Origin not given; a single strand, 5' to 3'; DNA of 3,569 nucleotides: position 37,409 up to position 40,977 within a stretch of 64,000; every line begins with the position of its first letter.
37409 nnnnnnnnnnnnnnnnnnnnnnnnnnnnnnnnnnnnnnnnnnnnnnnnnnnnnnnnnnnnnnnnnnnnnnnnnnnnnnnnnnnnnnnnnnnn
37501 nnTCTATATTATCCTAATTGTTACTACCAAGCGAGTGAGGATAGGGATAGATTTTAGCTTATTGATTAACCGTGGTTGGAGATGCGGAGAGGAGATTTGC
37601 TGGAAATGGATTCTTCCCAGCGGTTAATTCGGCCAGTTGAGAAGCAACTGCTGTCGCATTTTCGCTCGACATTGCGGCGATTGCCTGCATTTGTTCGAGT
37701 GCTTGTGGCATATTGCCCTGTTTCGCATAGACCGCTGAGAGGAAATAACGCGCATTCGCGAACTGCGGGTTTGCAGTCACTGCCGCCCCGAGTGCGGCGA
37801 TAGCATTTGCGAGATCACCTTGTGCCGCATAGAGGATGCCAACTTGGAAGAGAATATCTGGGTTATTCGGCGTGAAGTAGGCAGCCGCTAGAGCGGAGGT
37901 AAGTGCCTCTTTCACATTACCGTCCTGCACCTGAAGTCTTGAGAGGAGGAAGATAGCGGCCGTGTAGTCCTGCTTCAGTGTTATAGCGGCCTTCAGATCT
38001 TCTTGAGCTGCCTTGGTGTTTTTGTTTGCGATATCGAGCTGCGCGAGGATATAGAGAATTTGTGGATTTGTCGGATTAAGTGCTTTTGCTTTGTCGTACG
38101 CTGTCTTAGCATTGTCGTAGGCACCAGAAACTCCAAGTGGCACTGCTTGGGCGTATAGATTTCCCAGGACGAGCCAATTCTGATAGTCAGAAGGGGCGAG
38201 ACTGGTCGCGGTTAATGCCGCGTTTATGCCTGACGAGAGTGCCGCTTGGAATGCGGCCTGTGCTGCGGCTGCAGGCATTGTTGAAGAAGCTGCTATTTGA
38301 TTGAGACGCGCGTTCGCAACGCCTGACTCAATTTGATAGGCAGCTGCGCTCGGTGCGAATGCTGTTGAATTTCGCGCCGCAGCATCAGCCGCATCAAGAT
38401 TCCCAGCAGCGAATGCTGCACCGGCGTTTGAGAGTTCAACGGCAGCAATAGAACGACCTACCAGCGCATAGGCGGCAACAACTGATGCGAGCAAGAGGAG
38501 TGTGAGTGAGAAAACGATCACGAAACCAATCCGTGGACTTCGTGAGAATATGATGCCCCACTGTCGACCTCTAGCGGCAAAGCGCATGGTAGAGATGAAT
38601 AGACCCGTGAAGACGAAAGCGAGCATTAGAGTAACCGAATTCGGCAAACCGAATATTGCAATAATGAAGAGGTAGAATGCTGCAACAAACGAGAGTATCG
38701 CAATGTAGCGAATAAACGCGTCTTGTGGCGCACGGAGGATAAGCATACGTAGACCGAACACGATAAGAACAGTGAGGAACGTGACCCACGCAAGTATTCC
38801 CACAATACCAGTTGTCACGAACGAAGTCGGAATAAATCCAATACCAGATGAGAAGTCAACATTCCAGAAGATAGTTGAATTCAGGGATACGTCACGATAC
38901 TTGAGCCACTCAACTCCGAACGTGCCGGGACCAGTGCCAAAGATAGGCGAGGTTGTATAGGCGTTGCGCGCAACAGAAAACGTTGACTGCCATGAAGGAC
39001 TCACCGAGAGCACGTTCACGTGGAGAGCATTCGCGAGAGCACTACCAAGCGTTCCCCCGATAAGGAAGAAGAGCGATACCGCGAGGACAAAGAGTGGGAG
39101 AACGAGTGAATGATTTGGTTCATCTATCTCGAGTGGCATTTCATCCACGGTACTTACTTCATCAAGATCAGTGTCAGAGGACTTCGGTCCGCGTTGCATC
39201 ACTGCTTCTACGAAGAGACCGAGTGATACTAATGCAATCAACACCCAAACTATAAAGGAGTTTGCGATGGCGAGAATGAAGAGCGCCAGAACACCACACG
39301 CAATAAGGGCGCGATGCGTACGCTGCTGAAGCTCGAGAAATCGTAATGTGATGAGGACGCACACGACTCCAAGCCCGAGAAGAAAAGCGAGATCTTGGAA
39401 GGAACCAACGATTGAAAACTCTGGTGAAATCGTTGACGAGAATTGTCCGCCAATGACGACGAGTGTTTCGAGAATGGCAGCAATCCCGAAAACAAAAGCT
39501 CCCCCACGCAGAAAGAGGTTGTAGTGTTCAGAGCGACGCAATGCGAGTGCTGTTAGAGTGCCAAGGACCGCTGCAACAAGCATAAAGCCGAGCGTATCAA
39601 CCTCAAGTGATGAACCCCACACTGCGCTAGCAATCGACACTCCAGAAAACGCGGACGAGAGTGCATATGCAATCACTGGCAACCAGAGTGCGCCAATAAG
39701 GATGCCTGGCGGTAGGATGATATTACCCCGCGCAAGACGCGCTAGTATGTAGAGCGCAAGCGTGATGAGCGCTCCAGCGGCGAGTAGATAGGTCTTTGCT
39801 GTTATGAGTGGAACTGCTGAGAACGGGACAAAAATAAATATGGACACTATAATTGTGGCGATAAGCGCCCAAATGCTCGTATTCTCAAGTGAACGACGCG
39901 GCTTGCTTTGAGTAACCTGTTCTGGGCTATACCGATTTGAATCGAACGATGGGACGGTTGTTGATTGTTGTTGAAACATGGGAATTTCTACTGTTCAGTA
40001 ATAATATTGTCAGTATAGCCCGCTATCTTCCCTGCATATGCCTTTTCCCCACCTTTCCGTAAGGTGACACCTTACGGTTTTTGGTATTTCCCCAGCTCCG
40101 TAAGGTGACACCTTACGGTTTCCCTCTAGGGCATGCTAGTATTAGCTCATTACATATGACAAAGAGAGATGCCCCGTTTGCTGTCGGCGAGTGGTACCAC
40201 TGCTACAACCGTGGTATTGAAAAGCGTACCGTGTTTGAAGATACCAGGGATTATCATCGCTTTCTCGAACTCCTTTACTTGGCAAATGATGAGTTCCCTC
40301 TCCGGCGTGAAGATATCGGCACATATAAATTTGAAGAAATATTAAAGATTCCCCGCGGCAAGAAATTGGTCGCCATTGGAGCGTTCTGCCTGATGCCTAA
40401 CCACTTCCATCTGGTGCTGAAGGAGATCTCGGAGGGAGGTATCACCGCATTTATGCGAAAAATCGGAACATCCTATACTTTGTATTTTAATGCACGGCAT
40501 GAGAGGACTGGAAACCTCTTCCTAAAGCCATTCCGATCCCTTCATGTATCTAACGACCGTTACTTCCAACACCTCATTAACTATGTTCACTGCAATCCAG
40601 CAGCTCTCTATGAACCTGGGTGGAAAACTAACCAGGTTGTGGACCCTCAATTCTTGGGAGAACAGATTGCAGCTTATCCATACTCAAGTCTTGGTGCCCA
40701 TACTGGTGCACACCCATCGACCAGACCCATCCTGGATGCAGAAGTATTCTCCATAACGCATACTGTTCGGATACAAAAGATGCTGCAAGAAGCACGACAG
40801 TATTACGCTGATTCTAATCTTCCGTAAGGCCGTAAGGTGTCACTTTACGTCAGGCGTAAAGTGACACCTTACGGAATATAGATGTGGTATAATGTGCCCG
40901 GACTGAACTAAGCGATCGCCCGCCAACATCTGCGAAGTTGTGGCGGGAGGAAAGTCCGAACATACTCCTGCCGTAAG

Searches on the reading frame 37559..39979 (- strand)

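Call 7: search_protein_families(library=pfam, proteins=[window:37559-39979:-], max_evalue=0.00001)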
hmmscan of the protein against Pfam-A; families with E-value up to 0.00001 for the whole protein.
window:37559-39979:- (806 aa): 7 families
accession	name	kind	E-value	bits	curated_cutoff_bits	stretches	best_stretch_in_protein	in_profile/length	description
PF13432.12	TPR_16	-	1e-09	39.1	32.7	1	714-774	4-64/65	Tetratricopeptide repeat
PF14559.12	TPR_19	-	1e-09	39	25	1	718-773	2-57/68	Tetratricopeptide repeat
PF13414.12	TPR_11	-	2.2e-08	34.1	26.8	0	716-755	3-42/42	TPR repeat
PF23914.1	TPR_CcmH_CycH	-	8.9e-08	32.6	42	1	595-693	46-141/158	Cytochrome c-type biogenesis protein H TPR domain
PF12895.13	ANAPC3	-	1.9e-07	31.7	27.2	0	619-695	3-78/82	Anaphase-promoting complex, cyclosome, subunit 3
PF07719.23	TPR_2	-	2.2e-07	30.9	27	0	708-739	2-33/34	Tetratricopeptide repeat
PF13431.12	TPR_17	-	7.6e-06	26.2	24.4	0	699-727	5-33/34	Tetratricopeptide repeat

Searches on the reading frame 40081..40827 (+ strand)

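Call 72: search_protein_families(library=pfam, proteins=[window:40081-40827:+], max_evalue=0.0001)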
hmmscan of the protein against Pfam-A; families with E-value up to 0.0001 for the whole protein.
window:40081-40827:+ (248 aa): 1 family
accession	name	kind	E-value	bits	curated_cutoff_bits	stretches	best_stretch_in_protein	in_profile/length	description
PF01797.21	Y1_Tnp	-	7.6e-06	26.5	23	1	83-170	27-119/121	Transposase IS200 like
